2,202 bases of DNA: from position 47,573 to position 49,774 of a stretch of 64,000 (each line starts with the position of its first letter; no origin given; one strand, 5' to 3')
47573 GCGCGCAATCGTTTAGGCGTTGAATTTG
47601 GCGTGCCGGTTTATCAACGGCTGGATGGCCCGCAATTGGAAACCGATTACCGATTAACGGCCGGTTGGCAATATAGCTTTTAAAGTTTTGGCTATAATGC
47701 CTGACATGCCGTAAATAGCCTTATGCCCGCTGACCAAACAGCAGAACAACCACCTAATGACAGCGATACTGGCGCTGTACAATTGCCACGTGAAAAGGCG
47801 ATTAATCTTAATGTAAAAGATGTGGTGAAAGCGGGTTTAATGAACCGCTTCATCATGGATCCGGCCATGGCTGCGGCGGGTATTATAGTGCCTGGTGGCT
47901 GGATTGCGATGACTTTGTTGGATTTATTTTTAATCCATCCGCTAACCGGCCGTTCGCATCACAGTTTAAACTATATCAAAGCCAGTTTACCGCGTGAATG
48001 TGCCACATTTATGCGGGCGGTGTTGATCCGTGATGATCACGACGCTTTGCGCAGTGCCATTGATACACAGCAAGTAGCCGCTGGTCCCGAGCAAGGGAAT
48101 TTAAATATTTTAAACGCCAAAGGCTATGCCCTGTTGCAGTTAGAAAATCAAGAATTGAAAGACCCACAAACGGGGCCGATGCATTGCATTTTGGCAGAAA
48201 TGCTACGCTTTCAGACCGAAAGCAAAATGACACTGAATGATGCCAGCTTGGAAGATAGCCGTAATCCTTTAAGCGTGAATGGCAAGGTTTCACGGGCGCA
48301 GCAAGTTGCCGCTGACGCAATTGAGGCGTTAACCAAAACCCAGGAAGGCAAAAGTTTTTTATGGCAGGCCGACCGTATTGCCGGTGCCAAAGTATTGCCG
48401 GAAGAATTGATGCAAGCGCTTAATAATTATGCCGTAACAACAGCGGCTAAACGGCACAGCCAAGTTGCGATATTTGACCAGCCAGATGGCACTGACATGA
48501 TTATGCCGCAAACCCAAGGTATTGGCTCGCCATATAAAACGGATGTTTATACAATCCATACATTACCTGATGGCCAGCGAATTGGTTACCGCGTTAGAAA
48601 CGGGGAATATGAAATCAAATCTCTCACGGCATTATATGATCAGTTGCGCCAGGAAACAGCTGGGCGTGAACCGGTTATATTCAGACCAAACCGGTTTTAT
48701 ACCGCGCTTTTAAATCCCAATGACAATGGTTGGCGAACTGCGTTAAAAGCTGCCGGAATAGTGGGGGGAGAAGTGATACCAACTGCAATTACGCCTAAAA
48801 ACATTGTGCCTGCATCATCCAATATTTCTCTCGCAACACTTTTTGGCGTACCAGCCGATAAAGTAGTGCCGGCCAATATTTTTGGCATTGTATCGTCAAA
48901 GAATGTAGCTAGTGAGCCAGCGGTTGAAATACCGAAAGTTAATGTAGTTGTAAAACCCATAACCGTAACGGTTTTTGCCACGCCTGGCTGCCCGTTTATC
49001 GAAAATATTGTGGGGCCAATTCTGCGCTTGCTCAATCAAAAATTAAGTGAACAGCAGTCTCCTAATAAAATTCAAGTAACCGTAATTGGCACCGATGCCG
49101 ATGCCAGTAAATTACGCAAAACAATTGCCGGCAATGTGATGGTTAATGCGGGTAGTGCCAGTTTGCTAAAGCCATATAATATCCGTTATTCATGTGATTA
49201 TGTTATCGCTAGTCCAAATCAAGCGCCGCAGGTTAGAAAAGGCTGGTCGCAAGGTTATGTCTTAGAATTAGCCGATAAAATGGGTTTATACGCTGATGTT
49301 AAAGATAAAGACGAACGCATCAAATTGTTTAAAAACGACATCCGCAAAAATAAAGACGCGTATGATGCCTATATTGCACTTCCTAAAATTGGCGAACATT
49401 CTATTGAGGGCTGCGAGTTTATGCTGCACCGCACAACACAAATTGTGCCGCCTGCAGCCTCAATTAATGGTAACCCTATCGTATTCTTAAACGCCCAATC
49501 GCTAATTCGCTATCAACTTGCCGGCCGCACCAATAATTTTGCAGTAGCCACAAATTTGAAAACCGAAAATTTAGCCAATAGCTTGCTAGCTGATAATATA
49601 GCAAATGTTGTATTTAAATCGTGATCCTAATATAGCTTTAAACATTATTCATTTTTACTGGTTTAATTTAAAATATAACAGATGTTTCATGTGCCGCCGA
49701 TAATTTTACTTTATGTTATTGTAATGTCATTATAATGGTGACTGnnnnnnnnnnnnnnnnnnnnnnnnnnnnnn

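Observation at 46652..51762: Met/His-rich outer-membrane barrel plus 633 aa unknown protein immediately upstream of an OmpR/PmrB-type two-component system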

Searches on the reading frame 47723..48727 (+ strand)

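Call 62: search_protein_families(library=pfam, proteins=[window:47723-48727:+], max_evalue=1)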
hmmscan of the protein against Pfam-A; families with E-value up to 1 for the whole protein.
window:47723-48727:+ (335 aa): 1 family
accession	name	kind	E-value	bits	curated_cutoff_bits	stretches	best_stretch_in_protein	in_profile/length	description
PF17528.7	HdcB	-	0.18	12.1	30.4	1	222-263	13-54/174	Histidine decarboxylase maturation protein HdcB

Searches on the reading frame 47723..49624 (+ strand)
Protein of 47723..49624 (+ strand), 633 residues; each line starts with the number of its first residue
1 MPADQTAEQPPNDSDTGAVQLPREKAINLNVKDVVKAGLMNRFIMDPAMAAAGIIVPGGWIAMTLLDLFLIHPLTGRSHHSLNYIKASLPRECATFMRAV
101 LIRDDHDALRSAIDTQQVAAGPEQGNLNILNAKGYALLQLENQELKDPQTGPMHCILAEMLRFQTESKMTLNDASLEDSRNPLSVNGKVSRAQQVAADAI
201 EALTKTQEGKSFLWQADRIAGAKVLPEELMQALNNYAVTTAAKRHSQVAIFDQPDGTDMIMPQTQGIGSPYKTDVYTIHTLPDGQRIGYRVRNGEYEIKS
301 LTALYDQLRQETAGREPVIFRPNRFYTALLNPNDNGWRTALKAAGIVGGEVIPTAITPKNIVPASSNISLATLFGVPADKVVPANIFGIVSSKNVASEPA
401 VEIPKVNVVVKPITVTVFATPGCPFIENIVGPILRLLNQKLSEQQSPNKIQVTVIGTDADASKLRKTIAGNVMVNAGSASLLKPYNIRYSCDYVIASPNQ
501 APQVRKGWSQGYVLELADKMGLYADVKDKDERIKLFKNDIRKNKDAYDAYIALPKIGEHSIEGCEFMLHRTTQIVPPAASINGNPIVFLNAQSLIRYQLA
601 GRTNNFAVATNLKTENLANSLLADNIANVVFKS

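Call 3: search_protein_families(library=pfam, proteins=[window:47723-49624:+], max_evalue=0.01)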
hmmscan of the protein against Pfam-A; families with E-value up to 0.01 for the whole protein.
window:47723-49624:+ (633 aa): 0 families

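Call 4: search_protein_families(library=ncbifam, proteins=[window:47723-49624:+], max_evalue=0.01)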
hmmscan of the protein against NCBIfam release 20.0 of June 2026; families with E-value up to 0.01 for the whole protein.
window:47723-49624:+ (633 aa): 0 families

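Call 5: find_encoding_contigs(protein=window:47723-49624:+, flank=10000, max_places=6)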
Protein window:47723-49624:+ (633 aa): no gene with exactly this product is on record in the collection.

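Call 6: find_homologous_proteins(query=window:47723-49621:+, max_evalue=0.001)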
Query window:47723-49621:+ (633 aa): 2 proteins with E <= 0.001 among 8000 candidates.
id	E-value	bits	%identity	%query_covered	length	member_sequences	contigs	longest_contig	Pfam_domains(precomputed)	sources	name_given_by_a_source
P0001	0.0e+0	1416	100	100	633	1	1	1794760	-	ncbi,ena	-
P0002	1.7e-91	326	46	63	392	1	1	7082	-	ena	-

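Call 7: find_encoding_contigs(protein=P0001, flank=3000, max_places=3)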
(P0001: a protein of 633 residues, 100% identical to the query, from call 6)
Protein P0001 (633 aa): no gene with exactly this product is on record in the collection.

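Call 8: find_encoding_contigs(protein=P0002, flank=10000, max_places=3)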
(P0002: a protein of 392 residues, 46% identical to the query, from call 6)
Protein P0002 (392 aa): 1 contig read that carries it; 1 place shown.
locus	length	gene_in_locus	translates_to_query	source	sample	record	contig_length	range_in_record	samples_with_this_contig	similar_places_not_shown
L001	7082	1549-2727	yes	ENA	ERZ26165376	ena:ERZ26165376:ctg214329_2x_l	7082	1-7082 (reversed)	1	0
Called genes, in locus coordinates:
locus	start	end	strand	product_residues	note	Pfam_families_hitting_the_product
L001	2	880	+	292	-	?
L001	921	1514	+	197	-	-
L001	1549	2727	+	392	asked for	-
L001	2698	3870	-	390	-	PF00871:Acetate_kinase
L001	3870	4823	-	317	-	PF01515:PTA_PTB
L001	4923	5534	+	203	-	PF00106:adh_short, PF13561:adh_short_C2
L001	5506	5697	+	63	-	PF13561:adh_short_C2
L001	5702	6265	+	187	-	PF01566:Nramp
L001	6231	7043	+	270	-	PF01566:Nramp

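Call 9: list_cluster_members(proteins=[P0001])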
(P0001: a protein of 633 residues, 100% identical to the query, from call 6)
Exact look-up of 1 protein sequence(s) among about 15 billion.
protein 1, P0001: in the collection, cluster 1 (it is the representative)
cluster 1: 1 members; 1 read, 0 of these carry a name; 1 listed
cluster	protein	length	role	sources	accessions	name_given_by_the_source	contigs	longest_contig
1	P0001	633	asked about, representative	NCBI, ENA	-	-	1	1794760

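Call 23: search_protein_representatives(protein=window:47723-49621:+)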
Query: 633 residues. Proteins with E-value up to 0.001 (for the whole library): 5; up to 1e-10: 4; up to 1e-30: 4. The best 5 are listed.
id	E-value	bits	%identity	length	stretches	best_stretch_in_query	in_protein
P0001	0.0e+00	1415.9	100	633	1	1-633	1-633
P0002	5.4e-92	325.7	56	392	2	213-329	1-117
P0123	5.4e-78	279.4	40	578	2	28-332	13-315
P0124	6.2e-63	229.7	63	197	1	1-188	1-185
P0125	3.0e-04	35.9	42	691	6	446-472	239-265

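Call 25: find_encoding_contigs(protein=P0123, flank=10000, max_places=4)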
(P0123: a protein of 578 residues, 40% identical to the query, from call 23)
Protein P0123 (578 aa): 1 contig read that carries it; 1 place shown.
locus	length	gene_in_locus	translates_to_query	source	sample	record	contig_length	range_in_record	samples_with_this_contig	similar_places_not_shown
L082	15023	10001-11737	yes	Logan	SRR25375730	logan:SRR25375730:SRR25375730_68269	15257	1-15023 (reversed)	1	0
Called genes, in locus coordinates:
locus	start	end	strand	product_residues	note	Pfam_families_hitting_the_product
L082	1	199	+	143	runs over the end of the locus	?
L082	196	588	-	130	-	PF01850:PIN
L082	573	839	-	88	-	PF04014:MazE_antitoxin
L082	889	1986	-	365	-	PF03702:AnmK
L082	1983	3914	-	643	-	PF13522:GATase_6, PF13537:GATase_7, PF00733:Asn_synthase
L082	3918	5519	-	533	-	PF04748:Polysacc_deac_2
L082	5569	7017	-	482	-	PF22694:CtpB_N-like, PF00595:PDZ, PF13180:PDZ_2, PF17820:PDZ_6, PF03572:Peptidase_S41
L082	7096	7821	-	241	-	PF00005:ABC_tran, PF12399:BCA_ABC_TP_C (weak)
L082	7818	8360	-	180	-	-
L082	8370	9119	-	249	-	PF03070:TENA_THI-4, PF14518:Haem_oxygenas_2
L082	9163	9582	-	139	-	PF05168:HEPN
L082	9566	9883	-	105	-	PF01909:NTP_transf_2, PF18765:Polbeta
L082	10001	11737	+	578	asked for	-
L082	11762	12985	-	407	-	PF00079:Serpin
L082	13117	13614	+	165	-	PF00011:HSP20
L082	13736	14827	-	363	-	-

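Call 26: find_encoding_contigs(protein=P0125, flank=8000, max_places=3)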
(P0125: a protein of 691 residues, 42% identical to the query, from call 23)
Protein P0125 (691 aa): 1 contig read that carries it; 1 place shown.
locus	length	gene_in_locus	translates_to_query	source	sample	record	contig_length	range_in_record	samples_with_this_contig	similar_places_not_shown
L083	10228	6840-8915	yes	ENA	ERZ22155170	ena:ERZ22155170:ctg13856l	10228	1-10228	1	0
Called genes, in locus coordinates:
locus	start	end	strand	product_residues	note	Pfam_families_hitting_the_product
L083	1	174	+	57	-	?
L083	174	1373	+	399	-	PF06082:YjbH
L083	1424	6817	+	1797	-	PF17892:Cadherin_5, PF17963:Big_9, PF17803:Cadherin_4, PF17892:Cadherin_5, PF17963:Big_9, PF17803:Cadherin_4, PF17892:Cadherin_5, PF17963:Big_9, +48 more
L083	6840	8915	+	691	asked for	PF17803:Cadherin_4, PF17892:Cadherin_5, PF17963:Big_9, PF17803:Cadherin_4, PF17892:Cadherin_5, PF17963:Big_9, PF17803:Cadherin_4, PF17892:Cadherin_5, +16 more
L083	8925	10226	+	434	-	?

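Call 51: predict_structure(alignment_id=A5)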
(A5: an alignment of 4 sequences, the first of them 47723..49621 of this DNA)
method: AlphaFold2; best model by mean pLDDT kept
length: 633 residues; sequences in the alignment: 4
mean_pLDDT: 49.8   pTM: 0.31
mean pLDDT of the five models: 49.8, 48.8, 43.6, 41.1, 38.8
residues with pLDDT >= 90: 7; 70-90: 149; 50-70: 154; < 50: 323
segments of 3 or more residues with pLDDT < 50: 1-80, 103-114, 116-132, 221-257, 264-273, 291-296, 320-410, 489-494, 571-633
pLDDT, mean of each block of 10 residues (from residue 1): 26 29 27 29 26 26 33 35 60 62 43 46 40 55 68 77 71 64 67 81 79 61 38 31 28 45 41 53 59 50 71 57 29 30 30 25 25 26 24 29 28 71 66 85 79 72 66 68 59 51 66 85 82 89 87 76 65 28 23 24 22 27 31 27
secondary structure, 60 per line:
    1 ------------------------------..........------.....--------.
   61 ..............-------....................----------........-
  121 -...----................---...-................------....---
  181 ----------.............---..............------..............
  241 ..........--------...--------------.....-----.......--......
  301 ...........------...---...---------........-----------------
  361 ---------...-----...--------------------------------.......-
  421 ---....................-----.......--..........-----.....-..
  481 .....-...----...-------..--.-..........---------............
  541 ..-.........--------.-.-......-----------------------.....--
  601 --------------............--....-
elements in order: H31-40 H47-51 H60-74 H82-101 H112-119 H129-144 H152-167 H174-177 H191-203 H207-220 H227-250 E259-261 E276-280 E286-292 E295-300 H301-311 E318-320 H336-343 E413-419 H424-443 E449-455 H458-467 E473-477 H479-485 E487-489 E494-496 H510-519 H529-542 H544-552 E565-570 H594-598 H615-626 H629-632

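Call 54: fold_search(model_id=the predicted structure, library=pdb)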
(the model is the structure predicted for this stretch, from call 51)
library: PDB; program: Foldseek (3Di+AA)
matches with E <= 10: 919; with E <= 0.001: 0
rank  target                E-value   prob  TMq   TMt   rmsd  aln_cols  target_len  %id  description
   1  1lu4                  9.2e-03  0.99  0.12  0.44   8.3       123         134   19  1.1 ANGSTROM RESOLUTION CRYSTAL STRUCTURE OF A SECRETED MYCOBACTERIUM TUBERCULOSIS DISULFIDE OXIDOREDUCTASE HOMOLOGOUS T (released 2003-10-14)
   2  2h1b_A                1.8e-02  1.00  0.14  0.56   6.0       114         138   14  ResA E80Q (released 2006-09-19)
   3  3c71                  2.0e-02  1.00  0.14  0.56   5.8       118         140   15  Structure of a ResA variant with a DsbA-like active site motif (CPHC) (released 2008-08-12)
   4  3c73_B                2.5e-02  1.00  0.14  0.57   5.8       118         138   14  Structure of CEHC variant ResA (released 2008-08-12)
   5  1su9_A                2.9e-02  1.00  0.14  0.58   5.8       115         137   12  Reduced structure of the soluble domain of ResA (released 2004-05-11)
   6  2h66_C                3.9e-02  0.85  0.13  0.38   7.5       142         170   16  The Crystal Structure of Plasmodium Vivax 2-Cys peroxiredoxin (released 2006-06-27)
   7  3gkm                  4.4e-02  0.98  0.14  0.46   7.2       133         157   10  Insights into the Alkyl Peroxide Reduction Activity of Xanthomonas campestris Bacterioferritin Comigratory Protein from  (released 2009-06-16)
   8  3c73_A                4.6e-02  0.99  0.14  0.55   5.9       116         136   16  Structure of CEHC variant ResA (released 2008-08-12)
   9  2h19_B                4.6e-02  0.99  0.14  0.54   6.0       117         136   14  Crystal Structure of ResA Cys77Ala Variant (released 2006-09-19)
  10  1su9_B                4.9e-02  0.98  0.13  0.51   6.5       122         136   13  Reduced structure of the soluble domain of ResA (released 2004-05-11)
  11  6n5u_B                4.9e-02  0.94  0.12  0.43   9.6       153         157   16  Crystal structure of Arabidopsis thaliana ScoI with copper bound (released 2019-07-24)
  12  4yod                  4.9e-02  0.91  0.13  0.26   6.5       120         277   11  Crystal structure of a thioredoxin-like protein (BACCAC_02376) from Bacteroides caccae ATCC 43185 at 1.90 A resolution (released 2015-03-25)
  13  9a4d_B                5.1e-02  0.98  0.14  0.47   7.0       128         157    8  Integrative model of ACKA-BCP by crosslinking MS and deep learning (released 2024-09-18)
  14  5io2                  6.1e-02  0.97  0.14  0.46   7.2       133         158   10  Xanthomonas campestris Peroxiredoxin Q - C48S mutant (released 2016-09-21)
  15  5enu_A                6.1e-02  0.96  0.13  0.45   7.2       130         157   10  Crystal structure of an alkyl hyroperoxide reductase from Burkholderia ambifaria (released 2015-11-25)
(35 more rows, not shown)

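Call 62: search_protein_families(library=pfam, proteins=[P0123, L001:1429-2724:+], max_evalue=1)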
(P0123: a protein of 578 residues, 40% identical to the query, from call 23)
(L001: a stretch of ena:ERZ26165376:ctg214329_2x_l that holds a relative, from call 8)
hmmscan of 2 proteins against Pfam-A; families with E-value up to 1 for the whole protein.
P0123 (578 aa): 1 family
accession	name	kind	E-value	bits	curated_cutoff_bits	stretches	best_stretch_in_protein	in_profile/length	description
PF10397.14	ADSL_C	-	0.12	13.2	32.7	1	457-485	5-32/79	Adenylosuccinate lyase C-terminus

L001:1429-2724:+ (432 aa): 1 family
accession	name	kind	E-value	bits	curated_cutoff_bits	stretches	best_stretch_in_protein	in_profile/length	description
PF21183.3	HAT1_C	-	0.2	12.6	27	1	296-329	11-44/52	Histone acetyltransferase type B catalytic subunit, C-terminal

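Call 79: search_protein_families(library=padloc, proteins=[window:47723-49621:+, P0123], max_evalue=0.1)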
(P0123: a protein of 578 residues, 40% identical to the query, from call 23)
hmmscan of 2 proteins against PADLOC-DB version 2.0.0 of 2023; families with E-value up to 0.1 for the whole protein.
window:47723-49621:+ (633 aa): 0 families

P0123 (578 aa): 0 families

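Call 80: search_protein_families(library=phrogs, proteins=[window:47723-49621:+, P0123], max_evalue=0.1)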
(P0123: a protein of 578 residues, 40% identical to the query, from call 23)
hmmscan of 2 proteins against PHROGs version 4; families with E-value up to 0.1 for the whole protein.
window:47723-49621:+ (633 aa): 0 families

P0123 (578 aa): 0 families
